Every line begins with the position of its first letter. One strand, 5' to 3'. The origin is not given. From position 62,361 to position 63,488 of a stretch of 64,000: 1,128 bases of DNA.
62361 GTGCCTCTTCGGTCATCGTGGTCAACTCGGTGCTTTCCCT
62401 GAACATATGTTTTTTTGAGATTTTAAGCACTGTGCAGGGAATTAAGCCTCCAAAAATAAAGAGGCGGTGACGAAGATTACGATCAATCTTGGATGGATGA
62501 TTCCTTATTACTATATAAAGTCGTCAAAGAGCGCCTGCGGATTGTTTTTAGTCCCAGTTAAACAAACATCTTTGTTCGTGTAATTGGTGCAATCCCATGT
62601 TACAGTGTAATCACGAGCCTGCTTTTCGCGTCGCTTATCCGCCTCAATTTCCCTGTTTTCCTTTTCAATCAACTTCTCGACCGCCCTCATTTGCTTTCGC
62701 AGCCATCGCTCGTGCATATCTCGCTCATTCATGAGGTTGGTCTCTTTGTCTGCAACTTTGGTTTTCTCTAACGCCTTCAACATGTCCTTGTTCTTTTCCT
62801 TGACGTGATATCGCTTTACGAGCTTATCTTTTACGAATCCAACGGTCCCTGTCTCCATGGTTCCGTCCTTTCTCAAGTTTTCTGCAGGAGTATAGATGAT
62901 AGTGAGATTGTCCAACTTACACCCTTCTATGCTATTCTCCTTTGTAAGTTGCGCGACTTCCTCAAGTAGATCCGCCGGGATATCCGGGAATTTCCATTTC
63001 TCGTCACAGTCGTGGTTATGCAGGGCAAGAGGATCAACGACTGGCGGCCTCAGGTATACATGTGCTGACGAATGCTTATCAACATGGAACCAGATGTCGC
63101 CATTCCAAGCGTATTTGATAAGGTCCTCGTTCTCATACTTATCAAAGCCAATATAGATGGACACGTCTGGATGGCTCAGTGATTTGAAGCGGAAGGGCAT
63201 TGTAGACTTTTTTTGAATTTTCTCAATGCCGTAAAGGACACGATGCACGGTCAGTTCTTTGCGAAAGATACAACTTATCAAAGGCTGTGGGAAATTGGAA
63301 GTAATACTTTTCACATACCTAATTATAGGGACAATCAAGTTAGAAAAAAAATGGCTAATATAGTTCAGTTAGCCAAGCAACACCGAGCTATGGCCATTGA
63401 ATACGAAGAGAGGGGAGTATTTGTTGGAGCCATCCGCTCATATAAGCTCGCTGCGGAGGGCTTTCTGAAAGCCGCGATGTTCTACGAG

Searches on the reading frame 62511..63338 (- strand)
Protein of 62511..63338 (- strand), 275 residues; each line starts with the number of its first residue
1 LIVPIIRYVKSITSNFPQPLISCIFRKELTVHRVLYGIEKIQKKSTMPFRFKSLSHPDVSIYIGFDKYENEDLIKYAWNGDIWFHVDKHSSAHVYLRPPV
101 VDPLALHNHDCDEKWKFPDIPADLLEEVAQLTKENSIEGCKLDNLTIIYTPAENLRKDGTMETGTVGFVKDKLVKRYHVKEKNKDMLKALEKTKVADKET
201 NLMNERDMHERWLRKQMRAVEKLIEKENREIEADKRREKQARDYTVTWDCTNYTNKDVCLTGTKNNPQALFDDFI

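Call 52: search_protein_families(library=pfam, proteins=[window:62511-63338:-], max_evalue=0.001)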
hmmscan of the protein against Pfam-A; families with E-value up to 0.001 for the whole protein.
window:62511-63338:- (275 aa): 1 family
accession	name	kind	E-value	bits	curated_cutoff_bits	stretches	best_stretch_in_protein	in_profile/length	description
PF05670.18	NFACT-R_1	-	6.3e-30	104.4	29.8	1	47-169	1-111/112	NFACT protein RNA binding domain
